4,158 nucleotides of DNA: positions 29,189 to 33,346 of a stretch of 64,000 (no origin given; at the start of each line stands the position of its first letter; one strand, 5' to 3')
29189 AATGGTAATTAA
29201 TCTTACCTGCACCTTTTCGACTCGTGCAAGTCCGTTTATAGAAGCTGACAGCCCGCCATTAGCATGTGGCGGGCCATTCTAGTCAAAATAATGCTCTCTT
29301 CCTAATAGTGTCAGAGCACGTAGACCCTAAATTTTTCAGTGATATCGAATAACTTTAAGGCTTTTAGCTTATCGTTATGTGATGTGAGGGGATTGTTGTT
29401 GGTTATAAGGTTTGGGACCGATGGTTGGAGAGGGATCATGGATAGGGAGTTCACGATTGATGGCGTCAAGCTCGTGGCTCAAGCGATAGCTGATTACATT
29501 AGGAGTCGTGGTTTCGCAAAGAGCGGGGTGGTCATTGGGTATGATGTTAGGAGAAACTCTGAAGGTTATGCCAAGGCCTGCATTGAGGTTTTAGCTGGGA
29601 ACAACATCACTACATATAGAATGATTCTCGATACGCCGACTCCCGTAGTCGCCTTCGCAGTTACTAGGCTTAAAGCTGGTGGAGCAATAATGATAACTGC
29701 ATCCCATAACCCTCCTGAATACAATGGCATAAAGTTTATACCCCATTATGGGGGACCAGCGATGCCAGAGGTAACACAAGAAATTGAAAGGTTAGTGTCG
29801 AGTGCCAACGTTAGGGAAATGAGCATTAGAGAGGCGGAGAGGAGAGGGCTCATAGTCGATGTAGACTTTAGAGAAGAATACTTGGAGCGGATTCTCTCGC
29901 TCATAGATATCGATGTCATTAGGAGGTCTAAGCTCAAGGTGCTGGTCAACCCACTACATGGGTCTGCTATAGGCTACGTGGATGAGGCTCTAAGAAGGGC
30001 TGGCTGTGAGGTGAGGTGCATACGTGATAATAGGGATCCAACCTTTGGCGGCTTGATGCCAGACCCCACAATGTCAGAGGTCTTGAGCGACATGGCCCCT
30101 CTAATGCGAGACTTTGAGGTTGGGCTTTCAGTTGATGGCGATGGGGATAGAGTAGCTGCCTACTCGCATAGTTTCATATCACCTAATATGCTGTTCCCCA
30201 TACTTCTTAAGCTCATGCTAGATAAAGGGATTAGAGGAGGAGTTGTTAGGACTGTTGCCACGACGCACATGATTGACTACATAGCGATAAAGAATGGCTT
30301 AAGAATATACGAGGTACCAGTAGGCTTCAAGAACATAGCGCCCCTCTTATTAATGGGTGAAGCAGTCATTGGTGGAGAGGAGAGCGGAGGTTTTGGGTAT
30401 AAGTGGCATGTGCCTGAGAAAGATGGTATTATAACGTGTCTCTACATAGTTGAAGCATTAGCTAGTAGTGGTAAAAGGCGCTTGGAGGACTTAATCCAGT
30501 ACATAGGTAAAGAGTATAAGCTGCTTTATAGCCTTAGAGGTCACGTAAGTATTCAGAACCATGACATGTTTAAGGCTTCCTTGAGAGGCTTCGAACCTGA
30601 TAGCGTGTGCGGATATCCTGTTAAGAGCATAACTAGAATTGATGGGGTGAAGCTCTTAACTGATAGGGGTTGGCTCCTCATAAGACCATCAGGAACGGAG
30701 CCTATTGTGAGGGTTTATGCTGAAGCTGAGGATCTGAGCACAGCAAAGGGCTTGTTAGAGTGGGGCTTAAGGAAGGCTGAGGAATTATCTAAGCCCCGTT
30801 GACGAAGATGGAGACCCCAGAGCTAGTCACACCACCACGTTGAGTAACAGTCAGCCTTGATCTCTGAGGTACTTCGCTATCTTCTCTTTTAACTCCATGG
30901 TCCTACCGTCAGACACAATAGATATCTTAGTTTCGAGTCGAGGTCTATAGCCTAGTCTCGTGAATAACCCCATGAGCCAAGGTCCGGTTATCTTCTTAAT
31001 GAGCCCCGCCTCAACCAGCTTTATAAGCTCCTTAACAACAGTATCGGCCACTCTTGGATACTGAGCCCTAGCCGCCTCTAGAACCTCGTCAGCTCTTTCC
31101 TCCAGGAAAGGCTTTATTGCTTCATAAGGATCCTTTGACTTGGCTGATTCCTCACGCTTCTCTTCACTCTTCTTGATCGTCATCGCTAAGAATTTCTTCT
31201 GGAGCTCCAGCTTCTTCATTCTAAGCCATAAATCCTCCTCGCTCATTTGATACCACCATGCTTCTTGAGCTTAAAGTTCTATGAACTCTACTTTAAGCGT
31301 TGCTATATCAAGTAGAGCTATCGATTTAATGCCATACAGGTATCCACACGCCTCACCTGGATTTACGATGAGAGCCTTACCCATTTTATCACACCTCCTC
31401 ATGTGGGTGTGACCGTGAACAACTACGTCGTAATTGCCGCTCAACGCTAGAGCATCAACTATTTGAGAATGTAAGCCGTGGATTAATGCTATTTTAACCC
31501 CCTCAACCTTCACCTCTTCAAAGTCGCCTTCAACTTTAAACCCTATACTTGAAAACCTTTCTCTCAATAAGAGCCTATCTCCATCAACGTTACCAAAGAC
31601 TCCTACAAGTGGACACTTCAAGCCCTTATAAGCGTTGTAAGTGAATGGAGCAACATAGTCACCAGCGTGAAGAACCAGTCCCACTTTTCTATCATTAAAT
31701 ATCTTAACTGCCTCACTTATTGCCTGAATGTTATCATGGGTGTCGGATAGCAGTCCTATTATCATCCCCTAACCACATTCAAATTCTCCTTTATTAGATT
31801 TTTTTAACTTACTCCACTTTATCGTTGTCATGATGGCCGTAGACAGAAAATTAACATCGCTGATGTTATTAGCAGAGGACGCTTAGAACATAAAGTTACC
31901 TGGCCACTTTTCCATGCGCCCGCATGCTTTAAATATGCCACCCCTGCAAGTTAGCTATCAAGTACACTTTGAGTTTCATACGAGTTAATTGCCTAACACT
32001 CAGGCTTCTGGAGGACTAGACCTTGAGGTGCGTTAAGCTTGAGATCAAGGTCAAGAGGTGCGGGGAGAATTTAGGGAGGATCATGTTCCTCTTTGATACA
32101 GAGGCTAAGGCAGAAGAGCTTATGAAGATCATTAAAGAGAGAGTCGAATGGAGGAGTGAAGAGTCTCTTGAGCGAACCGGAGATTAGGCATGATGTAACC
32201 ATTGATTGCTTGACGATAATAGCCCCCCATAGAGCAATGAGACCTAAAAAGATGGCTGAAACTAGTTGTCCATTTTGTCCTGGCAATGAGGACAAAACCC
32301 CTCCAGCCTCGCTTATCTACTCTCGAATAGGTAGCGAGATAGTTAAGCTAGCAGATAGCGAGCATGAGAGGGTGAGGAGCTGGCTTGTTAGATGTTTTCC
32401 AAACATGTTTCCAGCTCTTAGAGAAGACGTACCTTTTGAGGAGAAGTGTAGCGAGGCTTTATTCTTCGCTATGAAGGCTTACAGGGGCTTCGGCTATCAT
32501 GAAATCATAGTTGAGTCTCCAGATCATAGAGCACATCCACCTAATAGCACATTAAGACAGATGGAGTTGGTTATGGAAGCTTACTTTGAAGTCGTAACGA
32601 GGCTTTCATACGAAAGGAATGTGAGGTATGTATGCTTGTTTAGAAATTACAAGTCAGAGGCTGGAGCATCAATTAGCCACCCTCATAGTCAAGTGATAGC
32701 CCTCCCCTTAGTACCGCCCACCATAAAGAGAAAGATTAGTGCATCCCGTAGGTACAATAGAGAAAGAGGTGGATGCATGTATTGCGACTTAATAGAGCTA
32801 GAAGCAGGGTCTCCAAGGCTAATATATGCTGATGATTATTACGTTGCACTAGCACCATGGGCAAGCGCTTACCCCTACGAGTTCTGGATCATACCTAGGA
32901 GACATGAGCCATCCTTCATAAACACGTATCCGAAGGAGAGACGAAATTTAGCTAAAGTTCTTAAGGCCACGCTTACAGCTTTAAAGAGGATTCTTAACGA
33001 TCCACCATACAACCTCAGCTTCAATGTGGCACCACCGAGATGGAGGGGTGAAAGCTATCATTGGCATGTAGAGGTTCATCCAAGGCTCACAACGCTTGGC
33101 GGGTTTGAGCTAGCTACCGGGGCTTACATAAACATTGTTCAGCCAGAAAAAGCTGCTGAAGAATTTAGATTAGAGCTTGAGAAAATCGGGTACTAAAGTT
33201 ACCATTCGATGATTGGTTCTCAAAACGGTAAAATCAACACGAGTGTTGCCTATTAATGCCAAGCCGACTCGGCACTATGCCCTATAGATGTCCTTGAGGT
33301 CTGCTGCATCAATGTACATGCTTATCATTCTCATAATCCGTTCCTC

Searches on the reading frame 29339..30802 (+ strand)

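Call 72: search_protein_families(library=pfam, proteins=[window:29339-30802:+], max_evalue=0.000001)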
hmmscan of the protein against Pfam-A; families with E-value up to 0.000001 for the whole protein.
window:29339-30802:+ (487 aa): 4 families
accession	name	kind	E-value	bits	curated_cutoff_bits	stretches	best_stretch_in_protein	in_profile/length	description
PF02878.22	PGM_PMM_I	-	6.5e-41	139.7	22.5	1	24-155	3-133/138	Phosphoglucomutase/phosphomannomutase, alpha/beta/alpha domain I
PF02880.22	PGM_PMM_III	-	3.1e-22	79.3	20.7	1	282-387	2-109/115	Phosphoglucomutase/phosphomannomutase, alpha/beta/alpha domain III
PF02879.22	PGM_PMM_II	-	8.1e-20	71.7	29.3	1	179-275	1-99/103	Phosphoglucomutase/phosphomannomutase, alpha/beta/alpha domain II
PF00408.26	PGM_PMM_IV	-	8.8e-11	42.2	23.1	1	433-471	22-60/68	Phosphoglucomutase/phosphomannomutase, C-terminal domain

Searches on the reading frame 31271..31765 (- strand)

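Call 72: search_protein_families(library=pfam, proteins=[window:31271-31765:-], max_evalue=0.000001)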
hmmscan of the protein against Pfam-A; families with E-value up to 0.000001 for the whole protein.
window:31271-31765:- (164 aa): 2 families
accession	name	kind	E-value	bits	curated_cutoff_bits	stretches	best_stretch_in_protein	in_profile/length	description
PF12850.12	Metallophos_2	-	1.2e-34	120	27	1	1-155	1-152/154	Calcineurin-like phosphoesterase superfamily domain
PF00149.33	Metallophos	-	6.2e-09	37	21.5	1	3-78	3-92/191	Calcineurin-like phosphoesterase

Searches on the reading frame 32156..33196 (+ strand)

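Call 72: search_protein_families(library=pfam, proteins=[window:32156-33196:+], max_evalue=0.000001)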
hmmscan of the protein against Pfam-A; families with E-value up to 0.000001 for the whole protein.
window:32156-33196:+ (346 aa): 3 families
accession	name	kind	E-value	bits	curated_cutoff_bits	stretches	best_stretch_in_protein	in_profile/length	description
PF16268.10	DUF4921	-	3e-16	59.8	28.5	1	152-342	217-398/425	Domain of unknown function (DUF4921)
PF01087.27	GalP_UDP_transf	-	8.4e-08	33.3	22.1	1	80-187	77-184/184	Galactose-1-phosphate uridyl transferase, N-terminal domain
PF02744.22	GalP_UDP_tr_C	-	8.2e-07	29.3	29.2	0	197-308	5-120/165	Galactose-1-phosphate uridyl transferase, C-terminal domain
